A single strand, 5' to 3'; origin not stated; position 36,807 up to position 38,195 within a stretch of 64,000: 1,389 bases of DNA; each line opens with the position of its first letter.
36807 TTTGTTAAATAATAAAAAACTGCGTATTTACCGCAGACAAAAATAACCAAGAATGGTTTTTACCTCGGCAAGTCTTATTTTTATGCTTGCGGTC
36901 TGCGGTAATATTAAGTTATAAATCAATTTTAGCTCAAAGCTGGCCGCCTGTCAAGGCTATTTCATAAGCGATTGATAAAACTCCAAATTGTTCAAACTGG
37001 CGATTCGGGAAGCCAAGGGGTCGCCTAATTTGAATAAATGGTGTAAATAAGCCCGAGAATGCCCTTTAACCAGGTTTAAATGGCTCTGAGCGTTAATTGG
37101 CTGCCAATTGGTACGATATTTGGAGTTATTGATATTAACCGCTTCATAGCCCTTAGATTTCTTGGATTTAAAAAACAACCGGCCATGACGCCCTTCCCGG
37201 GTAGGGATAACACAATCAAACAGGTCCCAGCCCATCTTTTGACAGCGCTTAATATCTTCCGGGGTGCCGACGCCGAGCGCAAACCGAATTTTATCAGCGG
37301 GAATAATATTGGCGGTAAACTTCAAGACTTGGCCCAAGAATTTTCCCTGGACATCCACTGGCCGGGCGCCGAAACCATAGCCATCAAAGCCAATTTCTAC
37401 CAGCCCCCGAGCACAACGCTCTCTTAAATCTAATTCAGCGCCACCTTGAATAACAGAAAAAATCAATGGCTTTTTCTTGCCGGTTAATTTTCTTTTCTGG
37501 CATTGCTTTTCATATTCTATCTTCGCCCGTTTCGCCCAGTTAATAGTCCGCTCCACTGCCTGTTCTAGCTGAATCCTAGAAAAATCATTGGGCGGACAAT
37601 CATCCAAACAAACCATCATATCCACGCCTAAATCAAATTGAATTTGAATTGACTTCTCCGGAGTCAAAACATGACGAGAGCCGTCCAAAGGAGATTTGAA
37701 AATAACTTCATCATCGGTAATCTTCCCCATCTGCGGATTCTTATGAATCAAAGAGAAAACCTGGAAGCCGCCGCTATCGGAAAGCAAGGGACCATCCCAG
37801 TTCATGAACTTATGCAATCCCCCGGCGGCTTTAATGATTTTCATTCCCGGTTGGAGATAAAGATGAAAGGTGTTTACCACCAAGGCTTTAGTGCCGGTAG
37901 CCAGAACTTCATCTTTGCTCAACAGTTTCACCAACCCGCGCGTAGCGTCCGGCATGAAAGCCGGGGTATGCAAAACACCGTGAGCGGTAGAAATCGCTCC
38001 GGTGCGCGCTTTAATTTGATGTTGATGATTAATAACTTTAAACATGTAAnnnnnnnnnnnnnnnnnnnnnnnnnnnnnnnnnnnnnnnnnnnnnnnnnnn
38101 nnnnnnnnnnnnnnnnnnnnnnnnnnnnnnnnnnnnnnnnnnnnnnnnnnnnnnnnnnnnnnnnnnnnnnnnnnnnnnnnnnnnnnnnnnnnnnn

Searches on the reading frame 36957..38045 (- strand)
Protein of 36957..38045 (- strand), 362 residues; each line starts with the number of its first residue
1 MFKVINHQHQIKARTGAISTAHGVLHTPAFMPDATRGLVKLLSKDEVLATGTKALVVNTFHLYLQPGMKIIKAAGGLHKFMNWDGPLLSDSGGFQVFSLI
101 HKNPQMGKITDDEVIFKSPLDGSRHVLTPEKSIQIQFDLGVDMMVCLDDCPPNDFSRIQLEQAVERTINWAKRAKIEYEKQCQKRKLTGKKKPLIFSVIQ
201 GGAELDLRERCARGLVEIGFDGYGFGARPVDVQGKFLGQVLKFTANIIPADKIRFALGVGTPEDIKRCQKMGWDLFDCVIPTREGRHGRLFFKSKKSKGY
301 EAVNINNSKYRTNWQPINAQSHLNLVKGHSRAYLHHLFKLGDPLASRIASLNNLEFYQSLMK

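Call 57: search_protein_families(library=pfam, proteins=[window:36957-38045:-], max_evalue=0.001)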
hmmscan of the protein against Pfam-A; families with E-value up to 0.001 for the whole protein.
window:36957-38045:- (362 aa): 1 family
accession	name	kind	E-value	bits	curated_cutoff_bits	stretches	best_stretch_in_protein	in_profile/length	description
PF01702.25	TGT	-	2.9e-104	349.4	26.3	1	12-362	2-333/357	Queuine tRNA-ribosyltransferase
